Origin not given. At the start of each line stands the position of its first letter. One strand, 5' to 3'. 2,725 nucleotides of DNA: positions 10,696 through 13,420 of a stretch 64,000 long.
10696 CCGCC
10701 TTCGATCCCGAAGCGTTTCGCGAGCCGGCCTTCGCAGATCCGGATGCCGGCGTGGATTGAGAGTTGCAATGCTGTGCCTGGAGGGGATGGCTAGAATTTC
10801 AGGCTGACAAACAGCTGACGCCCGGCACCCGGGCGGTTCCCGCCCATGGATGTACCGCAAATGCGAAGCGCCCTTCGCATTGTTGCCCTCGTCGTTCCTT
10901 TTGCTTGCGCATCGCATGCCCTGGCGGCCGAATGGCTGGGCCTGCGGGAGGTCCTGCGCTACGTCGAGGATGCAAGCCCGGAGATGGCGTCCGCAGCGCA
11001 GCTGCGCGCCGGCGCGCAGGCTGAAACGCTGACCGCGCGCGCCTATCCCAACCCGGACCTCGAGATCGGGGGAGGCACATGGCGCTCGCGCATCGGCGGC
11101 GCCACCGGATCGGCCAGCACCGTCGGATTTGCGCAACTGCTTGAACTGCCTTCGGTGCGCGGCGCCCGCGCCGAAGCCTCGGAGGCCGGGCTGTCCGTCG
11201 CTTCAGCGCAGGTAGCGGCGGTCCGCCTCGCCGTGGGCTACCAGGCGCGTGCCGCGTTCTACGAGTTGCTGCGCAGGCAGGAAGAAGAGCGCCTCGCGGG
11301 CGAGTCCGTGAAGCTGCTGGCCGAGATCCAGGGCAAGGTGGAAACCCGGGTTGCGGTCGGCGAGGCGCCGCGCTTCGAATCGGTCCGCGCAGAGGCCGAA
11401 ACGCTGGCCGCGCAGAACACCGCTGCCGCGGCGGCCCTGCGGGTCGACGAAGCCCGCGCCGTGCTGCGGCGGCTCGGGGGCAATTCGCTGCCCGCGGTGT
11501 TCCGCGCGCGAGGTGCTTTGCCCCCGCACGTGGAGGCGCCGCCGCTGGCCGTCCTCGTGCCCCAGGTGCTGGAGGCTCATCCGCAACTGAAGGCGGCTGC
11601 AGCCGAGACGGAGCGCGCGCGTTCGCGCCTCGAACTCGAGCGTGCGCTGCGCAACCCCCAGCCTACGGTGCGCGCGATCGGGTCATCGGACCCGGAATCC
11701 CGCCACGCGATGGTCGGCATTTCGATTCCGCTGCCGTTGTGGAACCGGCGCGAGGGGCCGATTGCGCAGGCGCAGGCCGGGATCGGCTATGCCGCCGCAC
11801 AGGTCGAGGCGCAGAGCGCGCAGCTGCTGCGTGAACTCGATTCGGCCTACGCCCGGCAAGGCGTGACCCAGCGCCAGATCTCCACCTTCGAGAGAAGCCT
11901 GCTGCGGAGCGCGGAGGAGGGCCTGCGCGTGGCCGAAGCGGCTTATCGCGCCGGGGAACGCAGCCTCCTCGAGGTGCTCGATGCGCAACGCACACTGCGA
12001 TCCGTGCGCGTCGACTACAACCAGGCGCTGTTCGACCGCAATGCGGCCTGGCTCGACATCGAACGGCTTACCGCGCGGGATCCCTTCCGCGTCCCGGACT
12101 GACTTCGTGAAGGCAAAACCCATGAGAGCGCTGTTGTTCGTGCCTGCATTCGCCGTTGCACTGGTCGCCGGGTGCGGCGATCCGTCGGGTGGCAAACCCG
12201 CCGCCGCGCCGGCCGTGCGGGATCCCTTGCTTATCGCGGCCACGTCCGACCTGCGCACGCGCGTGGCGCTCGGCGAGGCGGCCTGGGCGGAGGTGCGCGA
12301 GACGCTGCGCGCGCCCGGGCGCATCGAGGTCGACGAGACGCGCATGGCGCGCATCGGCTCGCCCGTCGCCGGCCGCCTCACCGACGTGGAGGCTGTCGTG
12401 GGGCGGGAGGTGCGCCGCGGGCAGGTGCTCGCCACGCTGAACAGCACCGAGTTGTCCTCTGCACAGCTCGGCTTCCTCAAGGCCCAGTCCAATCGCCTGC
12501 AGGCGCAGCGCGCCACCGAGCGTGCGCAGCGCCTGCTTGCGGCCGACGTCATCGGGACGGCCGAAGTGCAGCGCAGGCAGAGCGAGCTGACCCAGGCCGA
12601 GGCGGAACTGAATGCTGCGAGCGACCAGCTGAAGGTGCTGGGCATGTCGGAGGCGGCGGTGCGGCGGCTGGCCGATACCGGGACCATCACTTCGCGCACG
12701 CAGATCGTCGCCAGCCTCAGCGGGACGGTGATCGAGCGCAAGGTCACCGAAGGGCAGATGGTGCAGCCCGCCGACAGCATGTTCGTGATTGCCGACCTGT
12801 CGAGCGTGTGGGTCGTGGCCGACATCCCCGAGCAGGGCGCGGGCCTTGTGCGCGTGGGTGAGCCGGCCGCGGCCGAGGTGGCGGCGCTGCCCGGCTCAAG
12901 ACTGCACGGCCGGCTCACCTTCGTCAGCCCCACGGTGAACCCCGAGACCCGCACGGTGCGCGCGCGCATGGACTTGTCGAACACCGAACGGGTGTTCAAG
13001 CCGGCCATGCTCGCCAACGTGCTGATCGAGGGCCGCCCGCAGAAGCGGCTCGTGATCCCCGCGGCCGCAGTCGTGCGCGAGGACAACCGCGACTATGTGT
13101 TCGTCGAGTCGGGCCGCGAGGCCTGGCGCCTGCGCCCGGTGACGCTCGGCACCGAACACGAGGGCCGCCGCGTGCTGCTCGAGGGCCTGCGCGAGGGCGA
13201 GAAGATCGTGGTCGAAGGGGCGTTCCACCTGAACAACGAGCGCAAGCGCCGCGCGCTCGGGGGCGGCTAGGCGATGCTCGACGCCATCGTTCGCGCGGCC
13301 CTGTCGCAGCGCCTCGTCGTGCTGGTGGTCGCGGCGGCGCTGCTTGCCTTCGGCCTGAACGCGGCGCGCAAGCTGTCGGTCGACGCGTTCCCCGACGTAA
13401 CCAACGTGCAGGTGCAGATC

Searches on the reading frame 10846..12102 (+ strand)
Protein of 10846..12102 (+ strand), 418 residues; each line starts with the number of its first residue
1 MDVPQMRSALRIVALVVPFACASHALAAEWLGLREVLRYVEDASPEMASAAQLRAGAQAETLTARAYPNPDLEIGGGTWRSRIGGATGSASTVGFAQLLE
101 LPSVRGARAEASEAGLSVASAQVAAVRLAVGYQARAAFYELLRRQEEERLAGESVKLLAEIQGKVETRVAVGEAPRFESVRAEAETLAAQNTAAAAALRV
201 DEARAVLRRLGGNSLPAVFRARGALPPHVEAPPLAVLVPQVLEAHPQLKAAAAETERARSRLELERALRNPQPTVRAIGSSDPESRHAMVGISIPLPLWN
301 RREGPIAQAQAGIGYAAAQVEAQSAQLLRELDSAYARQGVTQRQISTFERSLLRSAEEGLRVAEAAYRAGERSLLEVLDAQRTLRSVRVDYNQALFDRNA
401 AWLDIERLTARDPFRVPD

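Call 19: search_protein_families(library=pfam, proteins=[window:10846-12102:+], max_evalue=0.001)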
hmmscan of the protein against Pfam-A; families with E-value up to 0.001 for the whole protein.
window:10846-12102:+ (418 aa): 1 family
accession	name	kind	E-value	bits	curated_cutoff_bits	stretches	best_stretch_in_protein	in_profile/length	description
PF02321.23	OEP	-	1.2e-35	123.5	22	2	238-409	5-186/187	Outer membrane efflux protein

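Call 84: search_protein_families(library=ncbifam, proteins=[window:10846-12102:+], max_evalue=0.00001)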
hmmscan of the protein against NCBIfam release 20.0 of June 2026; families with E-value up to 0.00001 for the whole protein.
window:10846-12102:+ (418 aa): 4 families
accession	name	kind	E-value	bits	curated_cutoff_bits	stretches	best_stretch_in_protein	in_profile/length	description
NF045679.1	DiMtlExpIhpA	equivalog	2.2e-22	79.3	650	1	13-409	15-412/424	divalent metal ion exporter subunit IhpA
TIGR01844.1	type_I_sec_TolC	subfamily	1.7e-19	70.2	225.15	1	92-405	74-393/414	TolC family outer membrane protein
TIGR01845.1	outer_NodT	subfamily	1.1e-09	37.6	210.05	1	34-402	60-450/460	efflux transporter outer membrane subunit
NF007002.0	PRK09465.1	equivalog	4.2e-08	32.2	495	1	278-391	291-405/460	outer membrane channel protein TolC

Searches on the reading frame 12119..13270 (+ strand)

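Call 19: search_protein_families(library=pfam, proteins=[window:12119-13270:+], max_evalue=0.001)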
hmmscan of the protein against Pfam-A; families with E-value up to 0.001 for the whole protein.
window:12119-13270:+ (383 aa): 4 families
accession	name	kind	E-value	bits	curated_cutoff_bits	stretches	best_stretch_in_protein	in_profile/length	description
PF16576.10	HlyD_D23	-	7.9e-64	215.3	30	1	59-299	2-214/214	Barrel-sandwich domain of CusB or HlyD membrane-fusion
PF13437.12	HlyD_3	-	5.6e-19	69.3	22.2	1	196-289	2-96/106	HlyD family secretion protein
PF13533.13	Biotin_lipoyl_2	-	1.4e-05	25.2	29.8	0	79-108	3-32/32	Biotin-lipoyl like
PF00364.28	Biotin_lipoyl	-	0.00062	20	22.1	0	77-107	43-73/73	Biotin-requiring enzyme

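Call 84: search_protein_families(library=ncbifam, proteins=[window:12119-13270:+], max_evalue=0.00001)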
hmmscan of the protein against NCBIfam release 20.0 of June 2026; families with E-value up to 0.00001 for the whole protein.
window:12119-13270:+ (383 aa): 16 families
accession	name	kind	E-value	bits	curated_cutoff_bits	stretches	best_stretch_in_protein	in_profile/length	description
TIGR00999.1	8a0102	subfamily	1.5e-50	171.9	319.3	1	96-371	2-270/271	CzcB/NccB family metal efflux transporter periplasmic adaptor subunit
TIGR01730.1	RND_mfp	subfamily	8.8e-48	162.9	94.9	1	57-374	9-316/322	efflux RND transporter periplasmic adaptor subunit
NF045680.1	DiMtlExpIhpB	equivalog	6.5e-25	87.8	450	1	195-374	139-317/326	divalent metal ion exporter adaptor subunit IhpB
NF007303.0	PRK09783.1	subfamily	2.7e-24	85.4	390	1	163-374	184-395/414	copper/silver efflux system membrane fusion protein CusB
NF000272.2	OqxA_adapt_sub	exception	6.9e-22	77.9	835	1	67-368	60-367/391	multidrug efflux RND transporter periplasmic adaptor subunit OqxA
NF008606.0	PRK11578.1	equivalog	8.4e-21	74.5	342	1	65-366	52-363/371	macrolide transporter subunit MacA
NF045904.1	RND-peri-MexE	equivalog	9.3e-19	67.6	714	1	56-368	45-357/390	multidrug efflux RND transporter periplasmic adaptor subunit MexE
TIGR00998.1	8a0101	subfamily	1.4e-14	53.8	390.8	1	111-269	109-281/334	EmrA/EmrK family multidrug efflux transporter periplasmic adaptor subunit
NF008589.1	PRK11556.1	equivalog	2.4e-14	53.1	391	1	56-372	66-380/392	MdtA/MuxA family multidrug efflux RND transporter periplasmic adaptor subunit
NF002939.0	PRK03598.1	equivalog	2.2e-13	50.1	393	1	110-281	108-292/332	secretion protein HlyD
NF007785.0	PRK10476.1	equivalog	5.4e-12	45.2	376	1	115-278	119-293/347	multidrug transporter subunit MdtN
NF007132.1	PRK09578.1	equivalog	2.9e-11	42.8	512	0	262-372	257-368/396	MexX/AxyX family multidrug efflux RND transporter periplasmic adaptor subunit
TIGR03794.1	NHLM_micro_HlyD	equivalog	5.3e-09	35.5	156.2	0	72-184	54-161/421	NHLP bacteriocin system secretion protein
NF011715.0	PRK15136.1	equivalog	2.4e-08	33.1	563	1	127-251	137-273/390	multidrug efflux MFS transporter periplasmic adaptor subunit EmrA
TIGR01843.1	type_I_hlyD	subfamily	4.3e-08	32.5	208.65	0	50-137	18-103/422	HlyD family type I secretion periplasmic adaptor subunit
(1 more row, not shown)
